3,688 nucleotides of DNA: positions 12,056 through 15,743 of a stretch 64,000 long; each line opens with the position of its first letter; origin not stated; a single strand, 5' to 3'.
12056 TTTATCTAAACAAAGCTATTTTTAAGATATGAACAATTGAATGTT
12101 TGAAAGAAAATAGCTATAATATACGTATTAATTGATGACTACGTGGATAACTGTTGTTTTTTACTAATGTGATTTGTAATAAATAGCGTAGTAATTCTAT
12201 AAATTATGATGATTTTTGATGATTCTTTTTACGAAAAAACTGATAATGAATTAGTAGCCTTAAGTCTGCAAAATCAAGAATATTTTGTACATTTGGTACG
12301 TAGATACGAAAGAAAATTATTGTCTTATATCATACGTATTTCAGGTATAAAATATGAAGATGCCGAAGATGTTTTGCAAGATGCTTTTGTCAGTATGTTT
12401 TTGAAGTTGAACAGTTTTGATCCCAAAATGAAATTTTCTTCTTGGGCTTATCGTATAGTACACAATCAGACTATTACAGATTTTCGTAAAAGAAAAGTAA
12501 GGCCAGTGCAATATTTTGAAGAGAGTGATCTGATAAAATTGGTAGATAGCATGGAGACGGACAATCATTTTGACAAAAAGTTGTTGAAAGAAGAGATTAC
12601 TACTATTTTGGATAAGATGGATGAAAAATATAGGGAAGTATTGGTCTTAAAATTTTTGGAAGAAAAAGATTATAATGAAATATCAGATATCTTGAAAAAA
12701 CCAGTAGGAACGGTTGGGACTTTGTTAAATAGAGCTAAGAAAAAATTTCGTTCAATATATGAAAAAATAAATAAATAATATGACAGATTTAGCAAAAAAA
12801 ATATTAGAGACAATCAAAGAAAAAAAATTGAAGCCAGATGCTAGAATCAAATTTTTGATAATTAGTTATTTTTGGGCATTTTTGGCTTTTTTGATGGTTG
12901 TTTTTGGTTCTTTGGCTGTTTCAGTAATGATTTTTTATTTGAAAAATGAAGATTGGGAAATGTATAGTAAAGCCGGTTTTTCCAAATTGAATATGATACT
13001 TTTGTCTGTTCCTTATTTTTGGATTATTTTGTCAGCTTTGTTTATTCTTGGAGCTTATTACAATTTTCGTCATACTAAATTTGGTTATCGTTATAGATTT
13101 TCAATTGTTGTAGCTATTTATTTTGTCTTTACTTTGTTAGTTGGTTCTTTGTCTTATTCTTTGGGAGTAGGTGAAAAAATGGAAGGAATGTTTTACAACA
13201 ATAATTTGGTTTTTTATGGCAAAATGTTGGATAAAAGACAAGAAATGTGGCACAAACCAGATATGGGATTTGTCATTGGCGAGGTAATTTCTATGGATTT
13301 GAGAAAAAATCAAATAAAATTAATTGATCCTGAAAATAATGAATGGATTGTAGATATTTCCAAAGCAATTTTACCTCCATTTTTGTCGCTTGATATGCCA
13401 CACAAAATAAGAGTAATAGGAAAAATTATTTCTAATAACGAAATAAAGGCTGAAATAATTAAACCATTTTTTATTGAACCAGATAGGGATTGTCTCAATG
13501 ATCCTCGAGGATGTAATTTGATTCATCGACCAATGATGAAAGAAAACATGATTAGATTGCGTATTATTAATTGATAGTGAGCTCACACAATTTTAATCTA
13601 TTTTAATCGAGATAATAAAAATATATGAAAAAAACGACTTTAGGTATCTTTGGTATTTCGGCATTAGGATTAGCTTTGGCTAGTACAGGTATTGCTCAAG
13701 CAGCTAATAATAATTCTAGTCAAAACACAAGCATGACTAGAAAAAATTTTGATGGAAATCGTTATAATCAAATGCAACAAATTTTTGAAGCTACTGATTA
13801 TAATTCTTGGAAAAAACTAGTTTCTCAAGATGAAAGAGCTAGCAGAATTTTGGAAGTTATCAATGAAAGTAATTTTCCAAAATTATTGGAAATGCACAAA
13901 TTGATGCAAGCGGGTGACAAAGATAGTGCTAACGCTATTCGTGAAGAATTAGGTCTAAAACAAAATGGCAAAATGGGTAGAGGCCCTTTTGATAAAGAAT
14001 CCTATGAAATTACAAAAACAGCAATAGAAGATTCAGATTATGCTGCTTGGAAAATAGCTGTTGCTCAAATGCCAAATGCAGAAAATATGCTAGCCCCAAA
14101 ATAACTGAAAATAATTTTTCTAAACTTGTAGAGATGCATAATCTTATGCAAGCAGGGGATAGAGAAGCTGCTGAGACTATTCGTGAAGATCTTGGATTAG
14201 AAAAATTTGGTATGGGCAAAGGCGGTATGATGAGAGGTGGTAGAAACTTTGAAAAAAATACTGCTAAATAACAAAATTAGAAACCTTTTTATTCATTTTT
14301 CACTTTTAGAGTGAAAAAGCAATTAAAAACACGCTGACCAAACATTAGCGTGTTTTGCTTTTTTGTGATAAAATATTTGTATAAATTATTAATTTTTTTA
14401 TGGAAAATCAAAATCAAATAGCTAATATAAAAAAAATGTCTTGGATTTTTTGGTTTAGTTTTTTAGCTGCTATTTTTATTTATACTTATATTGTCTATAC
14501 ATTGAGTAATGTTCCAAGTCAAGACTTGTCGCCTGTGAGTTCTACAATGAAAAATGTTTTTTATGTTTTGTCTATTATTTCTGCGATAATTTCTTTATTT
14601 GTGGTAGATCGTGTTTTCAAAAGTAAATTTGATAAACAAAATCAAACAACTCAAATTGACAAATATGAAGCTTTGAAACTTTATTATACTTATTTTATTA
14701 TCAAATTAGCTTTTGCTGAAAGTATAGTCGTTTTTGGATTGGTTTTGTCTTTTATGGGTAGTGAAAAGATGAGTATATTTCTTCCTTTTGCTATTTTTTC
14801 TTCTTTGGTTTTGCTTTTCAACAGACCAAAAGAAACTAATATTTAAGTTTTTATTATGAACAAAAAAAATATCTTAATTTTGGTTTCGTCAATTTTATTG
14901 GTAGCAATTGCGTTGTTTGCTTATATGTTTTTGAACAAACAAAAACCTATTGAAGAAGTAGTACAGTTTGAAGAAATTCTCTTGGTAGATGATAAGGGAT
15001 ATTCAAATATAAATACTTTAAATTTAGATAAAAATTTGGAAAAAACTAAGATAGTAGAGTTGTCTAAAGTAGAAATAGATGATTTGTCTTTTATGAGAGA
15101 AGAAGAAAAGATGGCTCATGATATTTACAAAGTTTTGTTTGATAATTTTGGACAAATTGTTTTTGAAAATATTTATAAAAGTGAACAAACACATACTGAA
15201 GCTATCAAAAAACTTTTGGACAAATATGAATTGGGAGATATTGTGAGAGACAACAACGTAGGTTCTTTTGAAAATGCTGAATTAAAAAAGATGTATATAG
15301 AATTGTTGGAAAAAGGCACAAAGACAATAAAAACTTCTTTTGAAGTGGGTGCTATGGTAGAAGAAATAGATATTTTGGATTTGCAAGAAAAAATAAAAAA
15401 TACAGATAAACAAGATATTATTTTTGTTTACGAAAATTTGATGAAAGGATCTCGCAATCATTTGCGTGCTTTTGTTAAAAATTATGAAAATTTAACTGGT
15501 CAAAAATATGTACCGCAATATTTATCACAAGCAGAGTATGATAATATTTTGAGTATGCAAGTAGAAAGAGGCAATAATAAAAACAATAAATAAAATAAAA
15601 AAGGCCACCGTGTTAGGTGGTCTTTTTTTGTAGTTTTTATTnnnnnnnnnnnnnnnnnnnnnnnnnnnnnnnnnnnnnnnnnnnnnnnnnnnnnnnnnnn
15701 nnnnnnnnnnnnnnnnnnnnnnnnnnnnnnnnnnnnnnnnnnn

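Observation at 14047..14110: C_CCA_AAA slippery heptamer followed by a stop joins two homologous halves of a secreted repeat protein: -1 frameshift candidate or fresh pseudogene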

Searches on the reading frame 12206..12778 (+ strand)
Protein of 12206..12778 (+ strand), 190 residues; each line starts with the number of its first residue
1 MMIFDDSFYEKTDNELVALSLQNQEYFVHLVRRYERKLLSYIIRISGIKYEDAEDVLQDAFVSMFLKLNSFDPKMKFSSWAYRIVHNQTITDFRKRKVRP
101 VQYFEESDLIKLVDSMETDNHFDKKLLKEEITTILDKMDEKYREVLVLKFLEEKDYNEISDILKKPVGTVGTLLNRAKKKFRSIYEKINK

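Call 5: search_protein_families(library=pfam, proteins=[window:12206-12778:+], max_evalue=1)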
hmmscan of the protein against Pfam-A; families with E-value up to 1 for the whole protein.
window:12206-12778:+ (190 aa): 5 families
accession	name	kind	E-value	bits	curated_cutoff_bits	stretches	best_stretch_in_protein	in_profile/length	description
PF04542.20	Sigma70_r2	-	4.1e-15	55.8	24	1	30-97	1-69/71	Sigma-70 region 2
PF08281.18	Sigma70_r4_2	-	1.7e-13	50.4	25.7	1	129-180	2-53/54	Sigma-70, region 4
PF04545.22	Sigma70_r4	-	1.5e-06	28.1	24.1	1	135-182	2-49/50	Sigma-70, region 4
PF08398.15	Phospholip_A2_4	-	0.045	14.5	23.9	1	85-129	32-75/80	Phospholipase A2-like domain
PF07688.17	KaiA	-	0.054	14.1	22.2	1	120-160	15-55/122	KaiA C-terminal domain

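Call 6: search_protein_families(library=ncbifam, proteins=[window:12206-12778:+], max_evalue=1)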
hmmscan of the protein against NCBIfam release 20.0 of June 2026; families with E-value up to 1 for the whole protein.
window:12206-12778:+ (190 aa): 106 families (the best 25 are shown)
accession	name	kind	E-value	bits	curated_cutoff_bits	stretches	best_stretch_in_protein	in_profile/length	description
TIGR02937.1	sigma70-ECF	superfamily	1.5e-29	102.8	42.9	1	28-183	4-163/165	sigma-70 family RNA polymerase sigma factor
NF007223.0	PRK09641.1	equivalog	2.1e-28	99.5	209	1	22-184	15-183/187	RNA polymerase sigma factor SigW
TIGR02948.1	SigW_bacill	equivalog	5.9e-27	94.9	243.1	1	22-183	15-182/187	RNA polymerase sigma factor SigW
NF009171.0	PRK12518.1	equivalog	6.8e-24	84.7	208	1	6-185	7-184/191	RNA polymerase sigma factor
TIGR02985.1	Sig70_bacteroi1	subfamily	7.8e-24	84.7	126.4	1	26-183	2-160/162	RNA polymerase sigma-70 factor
NF008888.0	PRK11922.1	equivalog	2.1e-23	83.2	204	1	10-184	14-195/231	RNA polymerase sigma factor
TIGR02950.1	SigM_subfam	subfamily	9.6e-23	80.8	147.95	1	30-185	5-158/159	RNA polymerase sigma factor, SigM family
NF009166.1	PRK12513.1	equivalog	5.4e-21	75.2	206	1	12-183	8-184/193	RNA polymerase sigma factor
TIGR02989.1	Sig-70_gvs1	subfamily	1.4e-20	73.9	124.55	1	26-182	2-155/158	RNA polymerase sigma-70 factor, Rhodopirellula/Verrucomicrobium family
NF007225.0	PRK09643.1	equivalog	1.7e-20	73.6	190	1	6-187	7-184/204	RNA polymerase sigma factor SigM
TIGR02947.1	SigH_actino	hypoth_equivalog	1.9e-20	73.4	251.55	1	33-185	12-179/193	RNA polymerase sigma-70 factor, TIGR02947 family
NF007222.0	PRK09640.1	equivalog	2.5e-20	72.8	194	1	11-185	8-182/188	RNA polymerase sigma factor SigX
NF058625.1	sigma_PG0214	equivalog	3.6e-20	72.3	130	1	23-189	2-165/170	GFO_1088 family ECF-type sigma factor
NF007216.0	PRK09638.1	equivalog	2e-19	70.1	194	1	23-183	16-172/180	RNA polymerase sigma factor SigY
NF009174.0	PRK12522.1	equivalog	5e-19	69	217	1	29-187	7-169/175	RNA polymerase sigma factor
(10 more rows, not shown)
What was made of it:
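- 12206..12778 (+): ECF-type sigma-70 factor, the first gene of the conserved cluster. calls 5, 6.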

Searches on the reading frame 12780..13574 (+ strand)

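Call 5: search_protein_families(library=pfam, proteins=[window:12780-13574:+], max_evalue=1)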
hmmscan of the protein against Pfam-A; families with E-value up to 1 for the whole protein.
window:12780-13574:+ (264 aa): 4 families
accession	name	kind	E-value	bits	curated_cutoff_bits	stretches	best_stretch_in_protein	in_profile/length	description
PF04893.22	Yip1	-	0.017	15.5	28.6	1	31-124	22-112/173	Yip1 domain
PF09685.15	DUF4870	-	0.062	13.7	25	1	28-118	7-85/107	Domain of unknown function (DUF4870)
PF13567.11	DUF4131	-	0.2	11.8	31.6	1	78-128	4-52/165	Domain of unknown function (DUF4131)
PF06687.17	SUR7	-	0.22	11.6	29.6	1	25-120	112-192/201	SUR7/PalI family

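Call 6: search_protein_families(library=ncbifam, proteins=[window:12780-13574:+], max_evalue=1)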
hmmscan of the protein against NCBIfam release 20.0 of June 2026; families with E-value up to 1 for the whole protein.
window:12780-13574:+ (264 aa): 0 families

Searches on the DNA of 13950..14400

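Call 56: search_rna_families(source=window, start=13950, end=14400, threshold=evalue, max_evalue=10)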
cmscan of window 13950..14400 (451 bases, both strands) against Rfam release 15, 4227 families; matches with E-value up to 10: 12.
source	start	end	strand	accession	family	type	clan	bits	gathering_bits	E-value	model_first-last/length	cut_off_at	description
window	14263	14363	+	RF00616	LhrC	Gene; sRNA;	CL00114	28.8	110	0.022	1-111/111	no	Listeria LhrC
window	14272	14364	+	RF02846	Ref84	Gene; antisense;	-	26.2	52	0.31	1-87/87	no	Enterococcus sRNA 84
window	14225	14304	+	RF02282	TtnuCD5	Gene; snRNA; snoRNA; CD-box;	-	19.4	70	3.8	1-77/77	no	Tetrahymena snoRNA TtnuCD5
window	14002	14114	+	RF01871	MALAT1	Gene; lncRNA;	-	19.4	70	4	1-95/95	no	Metastasis associated lung adenocarcinoma transcript 1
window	14279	14365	+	RF00025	Telomerase-cil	Gene;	CL00004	18.3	52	1.9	1-165/165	no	Ciliate telomerase RNA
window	14069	14151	+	RF00328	snoZ161_228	Gene; snRNA; snoRNA; CD-box;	CL00056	16.9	45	2.4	1-93/93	no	Small nucleolar RNA Z161/Z228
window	14263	14361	+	RF02495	ohsC_RNA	Gene; antitoxin;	-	16.8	50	6.6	1-77/77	no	Oppression of Hydrophobic ORF by sRNA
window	14314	14373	-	RF02362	Yfr10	Gene; sRNA;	-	16.7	43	8.3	1-78/78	no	Cyanobacterial functional RNA 10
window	14082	14132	+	RF02285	TtnuCD8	Gene; snRNA; snoRNA; CD-box;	-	16.5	70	7.5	1-59/59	no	Tetrahymena snoRNA TtnuCD8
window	14311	14364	-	RF03996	mir-3012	Gene; miRNA;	-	15.1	90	8.9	1-68/68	no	mir-3012 microRNA precursor family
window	14102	14122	+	RF02125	JPX_2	Gene; lncRNA;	-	12.4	48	6.6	1-69/69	no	JPX transcript, XIST activator conserved region 2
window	14039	14131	+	RF02510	PYLIS_3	Cis-reg;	-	11.6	38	6.9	1-100/100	no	Pyrrolysine insertion sequence mttB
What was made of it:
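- Tried and rejected: A permissive Rfam scan of 13950-14400 found no frameshift element (call 56).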

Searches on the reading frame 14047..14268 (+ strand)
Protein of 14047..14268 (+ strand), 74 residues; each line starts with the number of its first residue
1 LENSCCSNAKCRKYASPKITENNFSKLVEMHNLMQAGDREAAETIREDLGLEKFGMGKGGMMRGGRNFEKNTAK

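Call 35: list_cluster_members(proteins=[P0001, window:14047-14268:+, window:14146-14268:+])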
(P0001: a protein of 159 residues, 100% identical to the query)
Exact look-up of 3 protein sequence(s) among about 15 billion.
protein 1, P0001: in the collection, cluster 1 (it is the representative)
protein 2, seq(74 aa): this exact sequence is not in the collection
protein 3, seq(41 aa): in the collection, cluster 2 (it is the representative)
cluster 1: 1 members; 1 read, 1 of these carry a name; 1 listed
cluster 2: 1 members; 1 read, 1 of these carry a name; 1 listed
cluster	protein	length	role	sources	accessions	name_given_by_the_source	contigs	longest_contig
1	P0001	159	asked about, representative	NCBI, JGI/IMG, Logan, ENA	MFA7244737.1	MAG: hypothetical protein WC070_00985 [Candidatus Magasanikbacteria bacterium]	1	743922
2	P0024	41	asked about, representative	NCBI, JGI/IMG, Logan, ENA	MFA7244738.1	MAG: hypothetical protein WC070_00990 [Candidatus Magasanikbacteria bacterium]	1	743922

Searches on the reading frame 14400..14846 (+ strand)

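Call 5: search_protein_families(library=pfam, proteins=[window:14400-14846:+], max_evalue=1)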
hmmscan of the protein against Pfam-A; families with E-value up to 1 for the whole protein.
window:14400-14846:+ (148 aa): 2 families
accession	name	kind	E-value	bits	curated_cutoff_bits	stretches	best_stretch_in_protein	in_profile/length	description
PF11241.13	DUF3043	-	0.06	13.8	25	1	21-89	82-149/171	Protein of unknown function (DUF3043)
PF11139.14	SfLAP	-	0.07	13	35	1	14-126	31-145/213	Sap, sulfolipid-1-addressing protein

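Call 6: search_protein_families(library=ncbifam, proteins=[window:14400-14846:+], max_evalue=1)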
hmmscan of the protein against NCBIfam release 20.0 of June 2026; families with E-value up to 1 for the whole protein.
window:14400-14846:+ (148 aa): 3 families
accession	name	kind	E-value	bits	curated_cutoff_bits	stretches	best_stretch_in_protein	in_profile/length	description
NF004727.0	PRK06073.1-2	equivalog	0.0045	17.1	101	1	58-136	22-96/120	NADH dehydrogenase subunit A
TIGR02866.1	CoxB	equivalog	0.18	11.3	147.7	1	8-82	7-85/202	cytochrome c oxidase subunit II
NF046000.1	MAG1210_fam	subfamily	0.38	9.3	275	1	4-87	56-134/550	MAG1210 family protein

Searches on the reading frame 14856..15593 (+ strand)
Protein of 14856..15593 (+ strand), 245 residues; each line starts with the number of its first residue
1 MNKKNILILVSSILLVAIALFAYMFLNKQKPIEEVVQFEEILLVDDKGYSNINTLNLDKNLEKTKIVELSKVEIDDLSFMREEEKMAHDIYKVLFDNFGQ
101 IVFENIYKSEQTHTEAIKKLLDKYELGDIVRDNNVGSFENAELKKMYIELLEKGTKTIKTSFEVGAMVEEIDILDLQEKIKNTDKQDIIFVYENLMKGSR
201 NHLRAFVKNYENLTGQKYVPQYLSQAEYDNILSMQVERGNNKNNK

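Call 5: search_protein_families(library=pfam, proteins=[window:14856-15593:+], max_evalue=1)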
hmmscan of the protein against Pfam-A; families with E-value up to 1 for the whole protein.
window:14856-15593:+ (245 aa): 5 families
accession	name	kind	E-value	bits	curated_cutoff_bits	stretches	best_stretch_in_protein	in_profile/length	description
PF09968.15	DUF2202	-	7.3e-52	175.9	22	1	73-233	1-160/162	Uncharacterized protein domain (DUF2202)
PF19063.5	DUF5759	-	0.013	15.8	25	0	82-102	12-32/71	Family of unknown function (DUF5759)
PF02915.23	Rubrerythrin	-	0.016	16.1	22.8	1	83-180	9-106/137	Rubrerythrin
PF14067.11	LssY_C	-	0.067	13.2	25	1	184-236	76-129/188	LssY C-terminus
PF11337.13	DUF3139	-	0.4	11.7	27.3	0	4-34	2-32/83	Protein of unknown function (DUF3139)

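Call 6: search_protein_families(library=ncbifam, proteins=[window:14856-15593:+], max_evalue=1)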
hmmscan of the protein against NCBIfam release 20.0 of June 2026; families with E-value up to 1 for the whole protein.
window:14856-15593:+ (245 aa): 2 families
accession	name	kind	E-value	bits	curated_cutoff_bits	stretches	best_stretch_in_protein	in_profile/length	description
NF047981.1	RC1041_fam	subfamily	0.023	14.4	90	1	3-28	20-45/57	RC1041 family protein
NF002522.0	PRK01917.1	equivalog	0.088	12.7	162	1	173-235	30-89/145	cation-binding hemerythrin HHE family protein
